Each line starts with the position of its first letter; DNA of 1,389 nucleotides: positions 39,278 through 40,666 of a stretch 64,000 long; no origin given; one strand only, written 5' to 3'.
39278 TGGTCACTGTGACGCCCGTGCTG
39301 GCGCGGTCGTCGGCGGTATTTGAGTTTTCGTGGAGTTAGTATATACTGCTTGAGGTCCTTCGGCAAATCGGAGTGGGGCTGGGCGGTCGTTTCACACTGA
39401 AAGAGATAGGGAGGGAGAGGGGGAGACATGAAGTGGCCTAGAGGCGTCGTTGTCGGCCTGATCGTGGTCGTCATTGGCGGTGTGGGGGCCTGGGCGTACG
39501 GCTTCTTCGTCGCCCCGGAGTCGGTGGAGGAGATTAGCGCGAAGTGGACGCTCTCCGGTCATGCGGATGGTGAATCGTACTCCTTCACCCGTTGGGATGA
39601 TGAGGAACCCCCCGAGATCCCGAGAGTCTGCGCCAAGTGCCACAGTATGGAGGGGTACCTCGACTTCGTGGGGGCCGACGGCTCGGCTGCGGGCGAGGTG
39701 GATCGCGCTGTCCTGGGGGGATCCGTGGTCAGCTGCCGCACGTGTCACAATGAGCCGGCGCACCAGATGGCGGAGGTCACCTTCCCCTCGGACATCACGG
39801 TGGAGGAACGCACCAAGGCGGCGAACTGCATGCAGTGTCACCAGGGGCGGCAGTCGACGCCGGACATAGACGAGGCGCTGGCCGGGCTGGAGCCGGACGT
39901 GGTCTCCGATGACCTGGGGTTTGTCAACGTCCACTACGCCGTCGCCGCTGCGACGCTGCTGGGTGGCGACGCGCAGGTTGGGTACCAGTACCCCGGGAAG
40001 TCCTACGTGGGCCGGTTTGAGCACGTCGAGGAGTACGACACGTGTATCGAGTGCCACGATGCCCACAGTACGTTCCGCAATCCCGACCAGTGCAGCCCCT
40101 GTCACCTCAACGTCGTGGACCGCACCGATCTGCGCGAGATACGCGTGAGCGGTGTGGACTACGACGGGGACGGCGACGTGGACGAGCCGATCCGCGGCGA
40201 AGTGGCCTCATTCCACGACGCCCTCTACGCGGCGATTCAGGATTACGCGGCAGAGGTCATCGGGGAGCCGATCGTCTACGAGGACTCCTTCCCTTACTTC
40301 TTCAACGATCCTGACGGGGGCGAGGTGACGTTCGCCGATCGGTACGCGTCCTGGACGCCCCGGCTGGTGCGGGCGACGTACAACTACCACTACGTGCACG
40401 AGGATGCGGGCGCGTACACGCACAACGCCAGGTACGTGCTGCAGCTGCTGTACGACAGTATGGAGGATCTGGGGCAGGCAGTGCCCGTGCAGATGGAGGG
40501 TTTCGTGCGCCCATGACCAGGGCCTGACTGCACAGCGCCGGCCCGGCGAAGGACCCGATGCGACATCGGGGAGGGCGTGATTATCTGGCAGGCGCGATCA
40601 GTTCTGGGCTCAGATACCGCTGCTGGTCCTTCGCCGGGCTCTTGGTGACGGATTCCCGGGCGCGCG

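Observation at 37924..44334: NOX-like ferric-reductase flavocytochrome divergently paired with a membrane-anchored pentaheme cytochrome c, plus PepSY-like protein and a two-component operon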

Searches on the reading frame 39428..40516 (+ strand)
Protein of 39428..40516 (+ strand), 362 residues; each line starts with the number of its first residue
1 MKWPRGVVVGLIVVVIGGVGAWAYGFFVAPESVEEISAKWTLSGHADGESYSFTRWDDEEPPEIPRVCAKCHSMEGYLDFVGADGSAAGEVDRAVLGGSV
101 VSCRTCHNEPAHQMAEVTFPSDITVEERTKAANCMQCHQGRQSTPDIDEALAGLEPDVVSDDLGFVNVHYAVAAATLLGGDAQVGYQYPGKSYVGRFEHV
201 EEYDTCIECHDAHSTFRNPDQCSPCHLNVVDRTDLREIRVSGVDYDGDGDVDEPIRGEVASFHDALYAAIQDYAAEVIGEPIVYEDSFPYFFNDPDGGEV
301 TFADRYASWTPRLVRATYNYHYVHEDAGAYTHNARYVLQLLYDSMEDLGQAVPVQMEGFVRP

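Call 3: search_protein_families(library=pfam, proteins=[window:39428-40516:+], max_evalue=0.01)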
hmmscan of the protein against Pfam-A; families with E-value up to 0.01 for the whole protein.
window:39428-40516:+ (362 aa): 5 families
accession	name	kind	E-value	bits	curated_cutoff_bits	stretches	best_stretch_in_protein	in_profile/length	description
PF14522.11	Cytochrome_C7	-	2.2e-08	34.2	24.8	3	100-143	13-53/67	Cytochrome c7 and related cytochrome c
PF02085.21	Cytochrom_CIII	-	3.8e-05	24.4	22.9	0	68-144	33-88/101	Class III cytochrome C family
PF22113.1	Mtrc-MtrF_II-IV_dom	-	0.00021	21.3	30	1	57-141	73-166/176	Outer membrane cytochrome MtrC/MtrF-like, domains II/IV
PF09699.15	Paired_CXXCH_1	-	0.0011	19.1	20.6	0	102-140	8-38/41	Doubled CXXCH motif (Paired_CXXCH_1)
PF14537.11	Cytochrom_c3_2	-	0.0054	17.6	25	0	203-226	57-78/79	Cytochrome c3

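Call 4: search_protein_families(library=ncbifam, proteins=[window:39428-40516:+], max_evalue=0.01)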
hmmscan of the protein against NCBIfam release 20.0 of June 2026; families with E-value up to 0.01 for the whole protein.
window:39428-40516:+ (362 aa): 4 families
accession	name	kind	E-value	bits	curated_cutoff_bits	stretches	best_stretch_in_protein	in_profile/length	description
TIGR04257.1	nanowire_3heme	domain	1.1e-06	28.6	40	2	101-142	24-62/75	c(7)-type cytochrome triheme domain-containing protein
NF045713.1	CxxCH_16_HmcA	equivalog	3e-05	22.8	400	1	67-144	320-392/541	sulfate respiration complex hexadecaheme cytochrome HmcA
NF045784.1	9HemeCytC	equivalog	0.0028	17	640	0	67-142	89-166/328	nine-heme cytochrome c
TIGR03508.1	decahem_SO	subfamily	0.0078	15.7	192.2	0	67-142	4-81/258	DmsE family decaheme c-type cytochrome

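Call 5: find_homologous_proteins(query=window:39428-40516:+)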
Query window:39428-40516:+ (362 aa): 442 proteins with E <= 0.001 among 8000 candidates; the best 120 are listed.
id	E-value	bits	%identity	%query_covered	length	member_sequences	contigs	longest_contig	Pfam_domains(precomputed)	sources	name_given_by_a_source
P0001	2.2e-199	680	78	100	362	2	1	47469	PF02085.22,PF14522.12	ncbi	-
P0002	1.8e-198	677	79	99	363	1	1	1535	PF02085.22,PF14522.12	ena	-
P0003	1.0e-194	665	79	96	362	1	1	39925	PF14522.12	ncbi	-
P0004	2.5e-194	664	77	100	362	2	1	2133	PF14522.12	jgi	-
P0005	3.6e-193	660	74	100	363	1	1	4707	PF14522.12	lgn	-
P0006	1.4e-192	658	77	100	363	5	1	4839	PF14522.12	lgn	-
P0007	2.2e-191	654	76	100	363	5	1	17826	PF14522.12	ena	-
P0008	3.7e-191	653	75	100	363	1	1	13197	PF14522.12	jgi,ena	-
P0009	5.7e-191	653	76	100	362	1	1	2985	PF02085.22,PF14522.12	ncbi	-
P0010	3.5e-190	650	75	100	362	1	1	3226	PF14522.12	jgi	jgi:hypothetical protein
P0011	7.1e-190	649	74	100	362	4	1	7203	PF14522.12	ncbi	-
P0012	1.8e-187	641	74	100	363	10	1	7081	PF02085.22,PF14522.12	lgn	-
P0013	3.1e-187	640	74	100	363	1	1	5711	PF02085.22,PF14522.12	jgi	-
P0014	7.0e-187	639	74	100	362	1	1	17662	PF14522.12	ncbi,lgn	-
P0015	2.4e-185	634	73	100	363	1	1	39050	PF14522.12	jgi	-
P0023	3.8e-168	578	67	100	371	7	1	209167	PF02085.22,PF14522.12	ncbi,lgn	-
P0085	6.7e-137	475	55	100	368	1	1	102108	PF14537.12,PF14522.12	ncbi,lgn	ncbi:MAG: polyheme membrane-associated cytochrome C [Anaerolineae bacterium]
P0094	1.9e-134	467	44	85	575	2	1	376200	PF14537.12,PF02085.22,PF14522.12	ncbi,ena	-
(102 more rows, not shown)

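Call 7: find_encoding_contigs(protein=P0023, flank=8000, max_places=2)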
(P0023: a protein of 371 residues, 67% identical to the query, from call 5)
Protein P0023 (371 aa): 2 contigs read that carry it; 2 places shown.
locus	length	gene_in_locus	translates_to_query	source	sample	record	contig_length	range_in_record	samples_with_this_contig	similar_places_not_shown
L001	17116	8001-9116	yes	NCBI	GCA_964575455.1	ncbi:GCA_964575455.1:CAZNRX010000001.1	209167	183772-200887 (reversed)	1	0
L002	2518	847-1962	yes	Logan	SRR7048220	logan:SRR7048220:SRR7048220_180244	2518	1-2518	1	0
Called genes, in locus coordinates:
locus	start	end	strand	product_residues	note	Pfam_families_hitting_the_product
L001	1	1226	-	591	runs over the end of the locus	-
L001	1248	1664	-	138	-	PF04977:DivIC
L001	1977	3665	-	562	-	PF00496:SBP_bac_5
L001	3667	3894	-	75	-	PF03840:SecG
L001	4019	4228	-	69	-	-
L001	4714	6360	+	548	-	PF03063:Prismane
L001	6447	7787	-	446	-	PF01794:Ferric_reduct, PF08022:FAD_binding_8 (faint), PF00175:NAD_binding_1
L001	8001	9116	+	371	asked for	PF02085:Cytochrom_CIII (faint), PF14522:Cytochrome_C7 (weak)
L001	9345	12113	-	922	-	PF00690:Cation_ATPase_N, PF00122:E1-E2_ATPase, PF13246:Cation_ATPase, PF00702:Hydrolase, PF00689:Cation_ATPase_C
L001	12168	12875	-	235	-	PF00582:Usp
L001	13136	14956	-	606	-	PF03600:CitMHS, PF02080:TrkA_C, PF00939:Na_sulph_symp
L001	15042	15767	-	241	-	PF09335:VTT_dom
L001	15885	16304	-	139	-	PF13183:Fer4_8 (faint), PF14697:Fer4_21 (faint), PF12797:Fer4_2 (faint), PF12837:Fer4_6 (weak), PF13237:Fer4_10, PF12838:Fer4_7, PF13187:Fer4_9 (weak), PF00037:Fer4 (weak), +2 more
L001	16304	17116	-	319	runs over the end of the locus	PF00146:NADHdh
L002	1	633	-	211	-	?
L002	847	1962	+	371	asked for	PF02085:Cytochrom_CIII (faint), PF14522:Cytochrome_C7 (weak)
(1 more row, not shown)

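Call 8: find_encoding_contigs(protein=P0085, flank=8000, max_places=2)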
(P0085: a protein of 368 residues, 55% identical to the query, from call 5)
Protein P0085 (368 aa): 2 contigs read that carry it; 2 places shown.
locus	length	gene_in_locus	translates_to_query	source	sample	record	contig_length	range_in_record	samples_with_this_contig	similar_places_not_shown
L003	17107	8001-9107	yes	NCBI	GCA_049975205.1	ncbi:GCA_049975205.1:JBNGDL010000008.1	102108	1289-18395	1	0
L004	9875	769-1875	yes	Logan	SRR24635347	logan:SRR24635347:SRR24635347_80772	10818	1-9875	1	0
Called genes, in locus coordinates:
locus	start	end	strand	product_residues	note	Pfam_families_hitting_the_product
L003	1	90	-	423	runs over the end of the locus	PF09861:Lar_N, PF21113:LarA_C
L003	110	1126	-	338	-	PF00248:Aldo_ket_red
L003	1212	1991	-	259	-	PF00583:Acetyltransf_1, PF13508:Acetyltransf_7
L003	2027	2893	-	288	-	PF01988:VIT1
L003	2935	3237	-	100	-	PF13847:Methyltransf_31 (weak), PF13649:Methyltransf_25 (weak)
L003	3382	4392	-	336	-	PF00044:Gp_dh_N, PF02800:Gp_dh_C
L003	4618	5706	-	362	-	PF10282:Lactonase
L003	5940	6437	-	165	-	PF12675:DUF3795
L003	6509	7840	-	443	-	PF01794:Ferric_reduct, PF00175:NAD_binding_1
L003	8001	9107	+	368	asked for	PF14537:Cytochrom_c3_2 (faint), PF14522:Cytochrome_C7 (faint)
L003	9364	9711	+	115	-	PF04304:DUF454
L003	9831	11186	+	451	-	PF00884:Sulfatase, PF01663:Phosphodiest, PF16347:SGSH_C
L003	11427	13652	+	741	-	PF00916:Sulfate_transp, PF01740:STAS, PF00581:Rhodanese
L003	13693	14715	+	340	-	PF03320:FBPase_glpX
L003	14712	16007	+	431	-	PF04055:Radical_SAM, PF13186:SPASM, PF02810:SEC-C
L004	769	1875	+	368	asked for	PF14537:Cytochrom_c3_2 (faint), PF14522:Cytochrome_C7 (faint)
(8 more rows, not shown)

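Call 9: find_encoding_contigs(protein=P0094, flank=8000, max_places=2)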
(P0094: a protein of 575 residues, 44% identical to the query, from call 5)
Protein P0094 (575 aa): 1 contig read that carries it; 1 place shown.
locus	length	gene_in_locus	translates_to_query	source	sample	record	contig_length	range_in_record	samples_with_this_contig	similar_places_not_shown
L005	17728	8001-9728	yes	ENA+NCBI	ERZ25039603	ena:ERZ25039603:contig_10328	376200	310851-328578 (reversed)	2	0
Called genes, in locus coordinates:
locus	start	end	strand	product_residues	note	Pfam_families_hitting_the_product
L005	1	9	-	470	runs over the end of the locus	PF06347:SH3_4 (faint), PF08239:SH3_3, PF13457:GW (faint), PF07653:SH3_2 (faint), PF00018:SH3_1 (faint), PF18348:SH3_16 (faint), PF23795:SH3_YKFC_2nd (faint), PF08239:SH3_3 (weak)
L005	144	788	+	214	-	-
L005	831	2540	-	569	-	-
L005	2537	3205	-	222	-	-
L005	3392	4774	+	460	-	PF01391:Collagen (weak), PF09699:Paired_CXXCH_1 (faint), PF14522:Cytochrome_C7 (faint), PF14537:Cytochrom_c3_2 (faint), PF22113:Mtrc-MtrF_II-IV_dom (faint), PF13435:Cytochrome_C554 (faint)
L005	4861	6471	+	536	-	PF03264:Cytochrom_NNT (faint), PF09699:Paired_CXXCH_1 (faint), PF14537:Cytochrom_c3_2 (faint), PF22678:Cytochrom_c_NrfB-like (faint), PF22113:Mtrc-MtrF_II-IV_dom, PF14522:Cytochrome_C7 (weak)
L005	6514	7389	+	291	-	PF01292:Ni_hydr_CYTB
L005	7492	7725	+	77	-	-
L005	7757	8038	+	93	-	-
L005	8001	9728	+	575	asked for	PF02085:Cytochrom_CIII (faint), PF14537:Cytochrom_c3_2 (faint), PF14522:Cytochrome_C7 (weak)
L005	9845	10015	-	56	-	-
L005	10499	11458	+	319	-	PF22113:Mtrc-MtrF_II-IV_dom (faint), PF09699:Paired_CXXCH_1 (faint), PF14522:Cytochrome_C7 (faint), PF14537:Cytochrom_c3_2 (faint)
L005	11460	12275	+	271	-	PF12838:Fer4_7 (faint), PF13187:Fer4_9 (faint), PF13183:Fer4_8 (faint), PF13237:Fer4_10 (weak), PF13247:Fer4_11, PF00037:Fer4 (weak), PF12797:Fer4_2 (weak), PF12837:Fer4_6 (weak)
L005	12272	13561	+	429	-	PF03916:NrfD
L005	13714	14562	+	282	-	PF00376:MerR, PF13411:MerR_1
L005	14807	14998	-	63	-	-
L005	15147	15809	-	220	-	PF00072:Response_reg, PF08281:Sigma70_r4_2, PF00196:GerE, PF04545:Sigma70_r4 (weak)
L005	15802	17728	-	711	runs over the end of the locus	PF01590:GAF (weak), PF13185:GAF_2 (faint), PF13581:HATPase_c_2 (faint), PF07730:HisKA_3, PF02518:HATPase_c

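Call 11: find_related_loci(query=A1, collection=genome_contigs, flank=10000)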
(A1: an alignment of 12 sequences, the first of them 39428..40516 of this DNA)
Query A1 (362 aa) in genome_contigs; peptide patterns used: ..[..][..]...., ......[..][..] (x = any residue, [..] = any of these).
96 stretches matched a pattern; 55 encode a relative of the query (tblastn E <= 1e-3); 55 distinct loci.
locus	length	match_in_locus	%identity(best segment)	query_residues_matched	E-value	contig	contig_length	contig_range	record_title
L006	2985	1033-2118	76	1-362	0e+0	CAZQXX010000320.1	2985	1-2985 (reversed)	MAG TPA_asm: uncultured Anaerolineales bacterium isolate SRP319275_co2_291 genome assembly, contig: NODE_44873_length_29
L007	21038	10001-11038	79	17-362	0e+0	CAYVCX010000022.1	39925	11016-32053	MAG TPA_asm: uncultured Anaerolineales bacterium isolate SRP141376_co1_360 genome assembly, contig: NODE_2370_length_399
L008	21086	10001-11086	74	1-362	0e+0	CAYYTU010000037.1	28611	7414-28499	MAG TPA_asm: uncultured Anaerolineales bacterium isolate binchicken_co17_286 genome assembly, contig: NODE_4457_length_2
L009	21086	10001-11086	78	1-362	0e+0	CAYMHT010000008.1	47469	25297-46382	MAG TPA_asm: uncultured Anaerolineales bacterium isolate SRP319275_co2_51 genome assembly, contig: NODE_356_length_47469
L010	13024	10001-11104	71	1-362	2e-179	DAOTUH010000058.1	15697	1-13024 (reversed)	MAG TPA_asm: Anaerolineae bacterium isolate F17_49 k129_514316, whole genome shotgun sequence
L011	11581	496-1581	74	1-362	1e-178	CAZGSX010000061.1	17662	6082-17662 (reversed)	MAG TPA_asm: uncultured Anaerolineales bacterium isolate SRP319275_co2_215 genome assembly, contig: NODE_2612_length_176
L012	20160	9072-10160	70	1-362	1e-170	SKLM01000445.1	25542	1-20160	MAG: Thermoflexales bacterium isolate CSSed162cmA_211 CSSed16-2cmA-3206, whole genome shotgun sequence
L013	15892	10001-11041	72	17-362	4e-163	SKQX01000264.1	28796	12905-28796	MAG: Thermoflexales bacterium isolate CSSed162cmA_459R1 CSSed16-2cmA-2386, whole genome shotgun sequence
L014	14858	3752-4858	62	1-362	7e-162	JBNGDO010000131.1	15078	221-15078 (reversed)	MAG: Anaerolineae bacterium isolate E05-031 bin70.fa-131, whole genome shotgun sequence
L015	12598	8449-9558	63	1-362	1e-161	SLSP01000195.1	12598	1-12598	MAG: Thermoflexales bacterium isolate CSSed165cm_611 CSSed16-5cm-16918, whole genome shotgun sequence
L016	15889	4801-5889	65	1-362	4e-161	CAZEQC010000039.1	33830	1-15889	MAG TPA_asm: uncultured Anaerolineales bacterium isolate binchicken_co15_221 genome assembly, contig: NODE_480_length_33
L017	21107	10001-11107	63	1-362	1e-159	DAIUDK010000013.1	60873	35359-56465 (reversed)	MAG TPA_asm: Chloroflexota bacterium isolate CTOTU19884 NODE_536_length_60873_cov_20.861291, whole genome shotgun sequen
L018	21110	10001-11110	63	1-362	7e-158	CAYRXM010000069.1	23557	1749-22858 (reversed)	MAG TPA_asm: uncultured Anaerolineae bacterium isolate binchicken_co43_70 genome assembly, contig: NODE_3668_length_2355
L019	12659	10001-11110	60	1-362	1e-157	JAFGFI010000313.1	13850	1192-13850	MAG: Anaerolineae bacterium isolate Zod_Metabat.1307 k87_9301937, whole genome shotgun sequence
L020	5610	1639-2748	62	1-362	6e-156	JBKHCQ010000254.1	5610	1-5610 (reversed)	MAG: Anaerolineales bacterium isolate D1M03_10 NODE_8167_length_5610_cov_12.920252, whole genome shotgun sequence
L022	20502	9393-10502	60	1-362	5e-150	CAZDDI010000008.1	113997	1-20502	MAG TPA_asm: uncultured Anaerolineales bacterium isolate SRP241326_co1_75 genome assembly, contig: NODE_284_length_11399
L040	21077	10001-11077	54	11-362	3e-133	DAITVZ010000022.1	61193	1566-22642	MAG TPA_asm: Chloroflexota bacterium isolate CTOTU19863 NODE_529_length_61193_cov_7.517158, whole genome shotgun sequenc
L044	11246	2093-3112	58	29-362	2e-124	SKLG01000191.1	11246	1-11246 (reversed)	MAG: Anaerolineae bacterium isolate CSSed162cmA_203 CSSed16-2cmA-19925, whole genome shotgun sequence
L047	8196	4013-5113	52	1-362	3e-121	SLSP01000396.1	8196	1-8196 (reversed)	MAG: Thermoflexales bacterium isolate CSSed165cm_611 CSSed16-5cm-37439, whole genome shotgun sequence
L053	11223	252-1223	49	40-362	3e-96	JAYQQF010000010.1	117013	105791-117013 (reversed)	MAG: Alphaproteobacteria bacterium isolate SD3112_S42.concoct.075 NODE_48_length_117013_cov_15.7599, whole genome shotgu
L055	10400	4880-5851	48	40-362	2e-95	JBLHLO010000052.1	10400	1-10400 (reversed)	MAG: Alphaproteobacteria bacterium isolate 3300054698_101 Ga0535670_0013465, whole genome shotgun sequence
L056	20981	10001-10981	45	32-356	2e-89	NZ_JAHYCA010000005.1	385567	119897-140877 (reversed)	Billgrantia antri strain Y3S6 contig5, whole genome shotgun sequence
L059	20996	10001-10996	45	32-361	1e-86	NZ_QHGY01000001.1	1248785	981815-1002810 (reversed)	Billgrantia lactosivorans strain KCTC 52281 scaffold1, whole genome shotgun sequence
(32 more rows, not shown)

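Call 16: search_solved_structures(query=A1, max_evalue=1, show_alignments=2)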
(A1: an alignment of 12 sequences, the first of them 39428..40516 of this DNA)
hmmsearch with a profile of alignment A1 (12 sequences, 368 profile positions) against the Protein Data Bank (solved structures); distinct sequences matched with E-value up to 1: 8.
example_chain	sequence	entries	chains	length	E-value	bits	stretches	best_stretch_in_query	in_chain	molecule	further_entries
2y4j_A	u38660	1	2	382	0.011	18.3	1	256-321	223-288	MANNOSYLGLYCERATE SYNTHASE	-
2y4k_A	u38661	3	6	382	0.011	18.3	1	256-321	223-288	MANNOSYLGLYCERATE SYNTHASE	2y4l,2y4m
2bo4_A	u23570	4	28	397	0.011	18.2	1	256-321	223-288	MANNOSYLGLYCERATE SYNTHASE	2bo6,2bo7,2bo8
7nhl_o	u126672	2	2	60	0.26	13.7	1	199-241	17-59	30S ribosomal protein S14 type Z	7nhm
5li0_n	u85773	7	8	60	0.27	13.7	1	199-241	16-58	30S ribosomal protein S14 type Z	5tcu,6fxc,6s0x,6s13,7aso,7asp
5nd8_n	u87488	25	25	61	0.27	13.7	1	199-241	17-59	30S ribosomal protein S14 type Z | Small ribosomal subunit protein uS14B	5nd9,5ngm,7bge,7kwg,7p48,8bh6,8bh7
5njt_N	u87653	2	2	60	0.53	12.7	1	199-235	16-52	30S ribosomal protein S14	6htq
3j9w_AN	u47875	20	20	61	0.55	12.7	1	199-235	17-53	30S ribosomal protein uS14 | 30S ribosomal protein S14 | 30S ribosomal protein S14 type Z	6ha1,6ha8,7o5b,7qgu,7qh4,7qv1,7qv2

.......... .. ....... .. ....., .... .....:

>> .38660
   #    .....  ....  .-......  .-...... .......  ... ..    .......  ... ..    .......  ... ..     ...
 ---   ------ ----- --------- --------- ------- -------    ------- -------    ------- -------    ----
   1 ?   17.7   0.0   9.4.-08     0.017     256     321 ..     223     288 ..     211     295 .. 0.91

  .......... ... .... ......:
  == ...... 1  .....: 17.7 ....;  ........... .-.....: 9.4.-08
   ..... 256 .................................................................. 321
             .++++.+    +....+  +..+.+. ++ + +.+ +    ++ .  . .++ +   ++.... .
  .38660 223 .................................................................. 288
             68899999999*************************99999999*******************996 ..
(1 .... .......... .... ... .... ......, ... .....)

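Call 28: predict_structure(alignment_id=A2)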
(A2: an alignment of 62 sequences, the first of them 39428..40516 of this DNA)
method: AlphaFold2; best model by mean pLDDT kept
length: 362 residues; sequences in the alignment: 62
mean_pLDDT: 84.1   pTM: 0.78
mean pLDDT of the five models: 84.1, 78.3, 74.2, 66.8, 66.4
residues with pLDDT >= 90: 160; 70-90: 139; 50-70: 56; < 50: 7
segments of 3 or more residues with pLDDT < 50: 227-232
pLDDT, mean of each block of 10 residues (from residue 1): 80 91 73 73 66 67 84 89 88 77 82 90 88 87 95 98 91 90 95 84 66 58 47 56 87 87 98 98 92 85 94 98 89 92 99 96 92
secondary structure, 60 per line:
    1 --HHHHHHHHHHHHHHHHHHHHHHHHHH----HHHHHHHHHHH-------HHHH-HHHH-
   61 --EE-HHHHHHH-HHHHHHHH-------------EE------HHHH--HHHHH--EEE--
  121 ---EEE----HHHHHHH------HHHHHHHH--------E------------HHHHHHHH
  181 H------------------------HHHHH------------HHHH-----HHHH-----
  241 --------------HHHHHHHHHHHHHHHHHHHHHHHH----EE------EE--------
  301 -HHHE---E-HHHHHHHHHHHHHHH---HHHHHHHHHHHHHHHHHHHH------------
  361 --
elements in order: H3-28 H33-43 H51-54 H56-59 H66-72 H74-81 H103-106 H109-113 E116-118 E124-126 H131-137 H144-151 H173-181 H206-210 H223-226 H232-235 H255-278 H311-325 H329-348

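Call 31: fold_search(model_id=the predicted structure, library=pdb)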
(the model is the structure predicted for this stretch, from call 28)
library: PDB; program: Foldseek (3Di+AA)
matches with E <= 10: 30; with E <= 0.001: 0
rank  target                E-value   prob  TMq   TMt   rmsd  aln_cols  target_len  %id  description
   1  7ymi_1                9.5e-01  0.06  0.11  0.11  12.9       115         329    9  PSII-Pcb Dimer of Acaryochloris Marina (released 2023-08-16)
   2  1oah_B                1.4e+00  0.08  0.28  0.23  14.3       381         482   14  Cytochrome c Nitrite Reductase from Desulfovibrio desulfuricans ATCC 27774: The relevance of the two calcium sites in  (released 2003-05-08)
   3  1oah_A                1.9e+00  0.08  0.30  0.24  12.1       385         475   14  Cytochrome c Nitrite Reductase from Desulfovibrio desulfuricans ATCC 27774: The relevance of the two calcium sites in  (released 2003-05-08)
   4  7vai_G                2.9e+00  0.03  0.10  0.16  19.1       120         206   12  V1EG of V/A-ATPase from Thermus thermophilus, state1-1 (released 2022-07-13)
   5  2vr0_E                3.6e+00  0.06  0.14  0.10  11.3       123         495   16  Crystal structure of cytochrome c nitrite reductase NrfHA complex bound to the HQNO inhibitor (released 2008-06-03)
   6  6kif_1                4.0e+00  0.02  0.10  0.11  12.6       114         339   10  Structure of cyanobacterial photosystem I-IsiA-flavodoxin supercomplex (released 2020-02-12)
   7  6nwa_Y                4.3e+00  0.03  0.10  0.11  12.7       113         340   10  The structure of the photosystem I IsiA super-complex (released 2019-05-29)
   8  7ygk                  4.3e+00  0.02  0.09  0.20  13.9       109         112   10  Crystal structure of a secretory phospholipase A2 from Sciscionella marina (released 2023-02-22)
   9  1gu6_A                4.5e+00  0.18  0.16  0.14   6.2       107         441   11  Structure of the Periplasmic Cytochrome c Nitrite Reductase from Escherichia coli (released 2002-03-08)
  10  8rv0                  4.5e+00  0.03  0.23  0.18  16.0       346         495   13  Crystal structure of octaheme nitrite reductase from Trichlorobacter ammonificans in complex with nitrite (released 2024-03-27)
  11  6sc5_A                4.5e+00  0.01  0.07  0.07  14.1       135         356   15  dAb3/HOIP-RBR-Ligand2 (released 2019-11-27)
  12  2j7a_D                4.8e+00  0.03  0.22  0.17  16.9       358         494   14  Crystal structure of cytochrome c nitrite reductase NrfHA complex from Desulfovibrio vulgaris (released 2006-12-06)
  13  9dct_C                5.6e+00  0.02  0.08  0.11  10.9        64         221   16  Structure of the TelB-associated type VII secretion system chaperone SIR_0178 (released 2025-11-05)
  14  6nwa_Z                5.6e+00  0.02  0.10  0.11  12.6       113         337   11  The structure of the photosystem I IsiA super-complex (released 2019-05-29)
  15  9fnc_D                6.3e+00  0.03  0.13  0.14  13.1       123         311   13  Half-closed CODH/ACS in the carbonylated state (released 2025-06-25)
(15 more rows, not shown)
